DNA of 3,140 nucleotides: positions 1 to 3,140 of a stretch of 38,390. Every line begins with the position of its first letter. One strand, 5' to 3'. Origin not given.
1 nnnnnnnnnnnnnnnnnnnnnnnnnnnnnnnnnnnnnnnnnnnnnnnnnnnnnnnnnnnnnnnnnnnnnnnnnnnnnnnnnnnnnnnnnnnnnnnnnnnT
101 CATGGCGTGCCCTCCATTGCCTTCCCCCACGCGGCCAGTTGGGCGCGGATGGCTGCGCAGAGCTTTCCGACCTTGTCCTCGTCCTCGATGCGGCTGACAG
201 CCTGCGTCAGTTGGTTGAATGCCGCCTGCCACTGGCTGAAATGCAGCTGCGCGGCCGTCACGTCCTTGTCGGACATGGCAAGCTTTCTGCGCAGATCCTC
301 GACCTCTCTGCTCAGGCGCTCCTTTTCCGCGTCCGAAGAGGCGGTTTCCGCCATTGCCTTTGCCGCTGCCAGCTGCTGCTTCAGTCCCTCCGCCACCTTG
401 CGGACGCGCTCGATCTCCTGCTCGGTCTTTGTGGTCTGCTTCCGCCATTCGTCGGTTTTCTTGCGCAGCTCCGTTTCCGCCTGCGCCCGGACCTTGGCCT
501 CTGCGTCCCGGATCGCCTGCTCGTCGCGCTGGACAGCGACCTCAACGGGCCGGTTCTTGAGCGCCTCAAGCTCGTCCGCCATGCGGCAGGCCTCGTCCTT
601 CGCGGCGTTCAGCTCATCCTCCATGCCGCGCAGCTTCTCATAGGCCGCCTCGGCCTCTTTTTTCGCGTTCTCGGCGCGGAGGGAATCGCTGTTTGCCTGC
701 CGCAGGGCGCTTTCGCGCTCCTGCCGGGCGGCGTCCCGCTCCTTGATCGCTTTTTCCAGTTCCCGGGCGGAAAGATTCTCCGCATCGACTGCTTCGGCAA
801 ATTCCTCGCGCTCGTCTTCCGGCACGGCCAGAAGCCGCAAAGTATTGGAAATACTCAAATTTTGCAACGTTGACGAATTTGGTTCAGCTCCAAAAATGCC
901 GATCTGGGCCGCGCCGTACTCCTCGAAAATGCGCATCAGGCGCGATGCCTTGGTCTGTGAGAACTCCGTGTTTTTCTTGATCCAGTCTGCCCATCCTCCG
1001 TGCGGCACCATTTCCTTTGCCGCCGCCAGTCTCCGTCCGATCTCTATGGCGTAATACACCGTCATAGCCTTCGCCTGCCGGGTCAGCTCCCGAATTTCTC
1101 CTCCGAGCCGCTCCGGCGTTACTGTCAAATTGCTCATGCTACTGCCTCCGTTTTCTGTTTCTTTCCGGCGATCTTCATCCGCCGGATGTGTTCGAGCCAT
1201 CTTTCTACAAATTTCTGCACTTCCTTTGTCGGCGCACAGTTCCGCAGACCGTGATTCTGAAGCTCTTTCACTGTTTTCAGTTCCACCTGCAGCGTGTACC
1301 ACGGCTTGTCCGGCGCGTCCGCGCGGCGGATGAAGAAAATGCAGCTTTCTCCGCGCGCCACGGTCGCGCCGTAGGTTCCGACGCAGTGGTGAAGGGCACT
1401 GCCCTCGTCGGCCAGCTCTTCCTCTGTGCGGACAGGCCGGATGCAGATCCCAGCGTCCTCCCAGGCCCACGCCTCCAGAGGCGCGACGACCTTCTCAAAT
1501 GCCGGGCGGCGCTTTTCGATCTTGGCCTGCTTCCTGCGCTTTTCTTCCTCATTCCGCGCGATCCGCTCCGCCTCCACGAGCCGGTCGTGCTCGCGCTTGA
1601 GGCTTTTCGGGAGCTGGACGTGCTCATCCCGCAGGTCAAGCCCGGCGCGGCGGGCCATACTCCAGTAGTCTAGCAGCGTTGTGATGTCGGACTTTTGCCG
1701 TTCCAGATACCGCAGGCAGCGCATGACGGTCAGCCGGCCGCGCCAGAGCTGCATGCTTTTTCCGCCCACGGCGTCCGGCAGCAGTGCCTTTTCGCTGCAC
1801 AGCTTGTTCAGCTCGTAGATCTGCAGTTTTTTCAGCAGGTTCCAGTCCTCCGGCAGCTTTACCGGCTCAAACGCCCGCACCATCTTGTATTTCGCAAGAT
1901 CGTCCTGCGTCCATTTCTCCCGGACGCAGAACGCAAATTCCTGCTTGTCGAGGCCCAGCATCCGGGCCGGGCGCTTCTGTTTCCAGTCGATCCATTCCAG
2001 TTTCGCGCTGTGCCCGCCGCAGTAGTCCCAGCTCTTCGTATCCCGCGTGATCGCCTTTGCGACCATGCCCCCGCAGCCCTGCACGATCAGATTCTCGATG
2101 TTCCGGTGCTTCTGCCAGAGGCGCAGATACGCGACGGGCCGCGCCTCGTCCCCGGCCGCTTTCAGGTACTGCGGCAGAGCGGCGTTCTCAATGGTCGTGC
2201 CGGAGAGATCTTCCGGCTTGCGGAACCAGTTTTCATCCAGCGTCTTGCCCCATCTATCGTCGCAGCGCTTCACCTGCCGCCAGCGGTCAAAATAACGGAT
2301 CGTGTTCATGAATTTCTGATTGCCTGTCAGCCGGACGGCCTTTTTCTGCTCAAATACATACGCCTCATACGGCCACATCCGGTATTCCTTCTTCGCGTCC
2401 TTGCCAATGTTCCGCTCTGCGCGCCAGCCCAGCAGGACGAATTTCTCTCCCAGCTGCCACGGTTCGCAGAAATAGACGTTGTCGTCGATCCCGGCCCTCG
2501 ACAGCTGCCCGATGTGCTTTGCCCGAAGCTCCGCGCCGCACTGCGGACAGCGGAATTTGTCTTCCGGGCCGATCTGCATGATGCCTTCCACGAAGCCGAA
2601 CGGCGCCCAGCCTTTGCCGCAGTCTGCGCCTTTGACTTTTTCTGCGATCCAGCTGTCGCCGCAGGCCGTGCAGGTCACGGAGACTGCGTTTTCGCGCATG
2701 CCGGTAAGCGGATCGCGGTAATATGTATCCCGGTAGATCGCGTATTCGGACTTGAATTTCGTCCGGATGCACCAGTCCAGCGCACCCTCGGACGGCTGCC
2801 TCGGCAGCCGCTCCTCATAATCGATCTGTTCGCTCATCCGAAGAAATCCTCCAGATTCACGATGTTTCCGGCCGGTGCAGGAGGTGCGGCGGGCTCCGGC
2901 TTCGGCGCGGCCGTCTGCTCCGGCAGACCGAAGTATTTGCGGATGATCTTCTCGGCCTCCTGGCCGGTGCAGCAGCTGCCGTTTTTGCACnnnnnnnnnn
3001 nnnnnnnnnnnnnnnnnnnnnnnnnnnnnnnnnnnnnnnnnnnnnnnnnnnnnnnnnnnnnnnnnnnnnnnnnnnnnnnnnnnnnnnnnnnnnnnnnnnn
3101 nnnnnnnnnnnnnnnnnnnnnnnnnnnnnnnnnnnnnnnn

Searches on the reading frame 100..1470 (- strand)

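Call 67: search_protein_families(library=pfam, proteins=[window:100-1470:-], max_evalue=0.01)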
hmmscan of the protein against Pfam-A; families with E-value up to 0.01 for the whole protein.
window:100-1470:- (456 aa): 1 family
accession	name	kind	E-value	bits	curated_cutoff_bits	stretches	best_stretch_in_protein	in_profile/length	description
PF11300.13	DUF3102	-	1.6e-42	145.3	24.4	1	118-245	2-129/129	Protein of unknown function (DUF3102)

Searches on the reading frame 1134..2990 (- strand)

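Call 67: search_protein_families(library=pfam, proteins=[window:1134-2990:-], max_evalue=0.01)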
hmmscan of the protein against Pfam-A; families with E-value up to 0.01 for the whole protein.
window:1134-2990:- (618 aa): 2 families
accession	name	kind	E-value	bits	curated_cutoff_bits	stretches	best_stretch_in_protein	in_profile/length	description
PF14284.11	PcfJ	-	3.9e-37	127.7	25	1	439-595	2-147/147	PcfJ-like protein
PF13717.11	Zn_ribbon_4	-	0.0031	17.8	30.3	0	98-114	19-35/36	zinc-ribbon domain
